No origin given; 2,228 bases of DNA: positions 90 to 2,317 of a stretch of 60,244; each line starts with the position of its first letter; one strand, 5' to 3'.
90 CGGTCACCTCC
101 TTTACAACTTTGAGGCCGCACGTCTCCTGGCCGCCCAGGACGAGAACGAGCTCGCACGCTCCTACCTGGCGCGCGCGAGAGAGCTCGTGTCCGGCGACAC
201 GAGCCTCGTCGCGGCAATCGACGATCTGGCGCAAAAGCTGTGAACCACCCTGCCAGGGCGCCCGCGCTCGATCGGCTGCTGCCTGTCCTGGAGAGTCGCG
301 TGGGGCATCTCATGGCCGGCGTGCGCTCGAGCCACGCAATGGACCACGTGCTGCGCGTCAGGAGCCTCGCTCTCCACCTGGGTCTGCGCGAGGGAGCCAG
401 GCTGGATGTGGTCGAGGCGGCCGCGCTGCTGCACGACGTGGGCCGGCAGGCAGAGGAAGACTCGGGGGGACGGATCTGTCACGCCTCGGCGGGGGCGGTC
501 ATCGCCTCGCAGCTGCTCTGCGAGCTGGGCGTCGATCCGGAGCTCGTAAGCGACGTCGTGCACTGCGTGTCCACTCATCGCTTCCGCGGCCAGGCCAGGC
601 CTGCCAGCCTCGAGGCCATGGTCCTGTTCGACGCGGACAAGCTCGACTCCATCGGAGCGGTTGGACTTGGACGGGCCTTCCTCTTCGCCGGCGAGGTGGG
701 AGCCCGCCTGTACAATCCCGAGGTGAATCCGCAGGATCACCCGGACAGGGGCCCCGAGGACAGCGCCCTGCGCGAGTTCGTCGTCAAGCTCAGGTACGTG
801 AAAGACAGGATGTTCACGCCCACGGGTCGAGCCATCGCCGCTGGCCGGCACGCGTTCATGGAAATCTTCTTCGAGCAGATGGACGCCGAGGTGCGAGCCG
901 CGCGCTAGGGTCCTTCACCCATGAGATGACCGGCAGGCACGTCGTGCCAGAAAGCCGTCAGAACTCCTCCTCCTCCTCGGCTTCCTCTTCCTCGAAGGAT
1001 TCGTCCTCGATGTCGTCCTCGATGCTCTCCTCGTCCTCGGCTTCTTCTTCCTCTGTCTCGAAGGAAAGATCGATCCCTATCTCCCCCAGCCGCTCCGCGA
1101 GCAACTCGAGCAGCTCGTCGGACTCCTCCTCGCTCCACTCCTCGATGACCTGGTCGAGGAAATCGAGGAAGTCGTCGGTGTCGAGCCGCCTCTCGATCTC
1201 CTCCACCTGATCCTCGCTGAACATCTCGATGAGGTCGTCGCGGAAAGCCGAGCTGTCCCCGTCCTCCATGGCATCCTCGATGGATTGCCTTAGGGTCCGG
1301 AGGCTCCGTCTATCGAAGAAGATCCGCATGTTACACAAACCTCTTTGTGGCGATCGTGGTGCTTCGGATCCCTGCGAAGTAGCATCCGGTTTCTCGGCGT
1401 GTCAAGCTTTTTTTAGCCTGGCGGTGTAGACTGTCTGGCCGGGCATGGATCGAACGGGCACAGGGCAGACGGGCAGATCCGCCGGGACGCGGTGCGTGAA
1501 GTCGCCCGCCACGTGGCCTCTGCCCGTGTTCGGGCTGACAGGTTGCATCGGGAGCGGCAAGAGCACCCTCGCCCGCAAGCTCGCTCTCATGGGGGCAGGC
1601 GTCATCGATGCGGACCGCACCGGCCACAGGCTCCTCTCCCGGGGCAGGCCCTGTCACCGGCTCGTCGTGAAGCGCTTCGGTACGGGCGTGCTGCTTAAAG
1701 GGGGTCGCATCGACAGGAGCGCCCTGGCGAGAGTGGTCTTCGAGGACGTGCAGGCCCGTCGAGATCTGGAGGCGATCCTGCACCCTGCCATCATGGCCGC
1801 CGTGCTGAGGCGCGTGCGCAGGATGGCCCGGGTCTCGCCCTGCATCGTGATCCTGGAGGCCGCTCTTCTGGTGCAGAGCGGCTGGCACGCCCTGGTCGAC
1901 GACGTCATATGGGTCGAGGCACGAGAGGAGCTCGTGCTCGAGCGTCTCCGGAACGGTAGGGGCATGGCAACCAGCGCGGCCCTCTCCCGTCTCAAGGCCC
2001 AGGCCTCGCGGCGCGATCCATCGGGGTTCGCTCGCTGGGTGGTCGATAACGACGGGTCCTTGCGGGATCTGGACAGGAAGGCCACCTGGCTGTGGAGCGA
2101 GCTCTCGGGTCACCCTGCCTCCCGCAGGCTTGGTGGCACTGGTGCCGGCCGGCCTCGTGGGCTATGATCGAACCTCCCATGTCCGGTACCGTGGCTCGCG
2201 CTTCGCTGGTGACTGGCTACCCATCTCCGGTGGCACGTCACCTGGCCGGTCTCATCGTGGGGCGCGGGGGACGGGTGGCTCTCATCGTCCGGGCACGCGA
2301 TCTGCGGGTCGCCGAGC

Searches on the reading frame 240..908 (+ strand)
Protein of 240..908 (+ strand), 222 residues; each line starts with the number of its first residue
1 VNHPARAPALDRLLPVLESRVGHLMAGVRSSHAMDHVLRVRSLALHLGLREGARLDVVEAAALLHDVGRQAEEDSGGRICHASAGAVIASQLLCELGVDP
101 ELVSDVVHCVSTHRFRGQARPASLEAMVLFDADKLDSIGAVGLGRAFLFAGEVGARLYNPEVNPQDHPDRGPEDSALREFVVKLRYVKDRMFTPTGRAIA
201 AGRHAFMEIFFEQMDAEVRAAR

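Call 90: search_protein_families(library=pfam, proteins=[window:240-908:+], max_evalue=0.01)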
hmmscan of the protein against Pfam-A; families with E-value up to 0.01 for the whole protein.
window:240-908:+ (222 aa): 1 family
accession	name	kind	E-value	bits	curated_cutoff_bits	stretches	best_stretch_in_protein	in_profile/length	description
PF01966.28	HD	-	1.5e-14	54.7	22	1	35-136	3-114/116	HD domain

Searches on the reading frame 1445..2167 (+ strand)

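Call 90: search_protein_families(library=pfam, proteins=[window:1445-2167:+], max_evalue=0.01)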
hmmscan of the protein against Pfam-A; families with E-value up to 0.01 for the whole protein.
window:1445-2167:+ (240 aa): 3 families
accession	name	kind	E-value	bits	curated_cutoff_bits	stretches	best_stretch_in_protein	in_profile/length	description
PF01121.26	CoaE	-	1.7e-38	132.6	27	1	28-207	2-179/180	Dephospho-CoA kinase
PF13238.12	AAA_18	-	0.00011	23.1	29.4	1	31-170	3-110/128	AAA domain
PF13401.12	AAA_22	-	0.0013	19.4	27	1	31-143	10-97/130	AAA domain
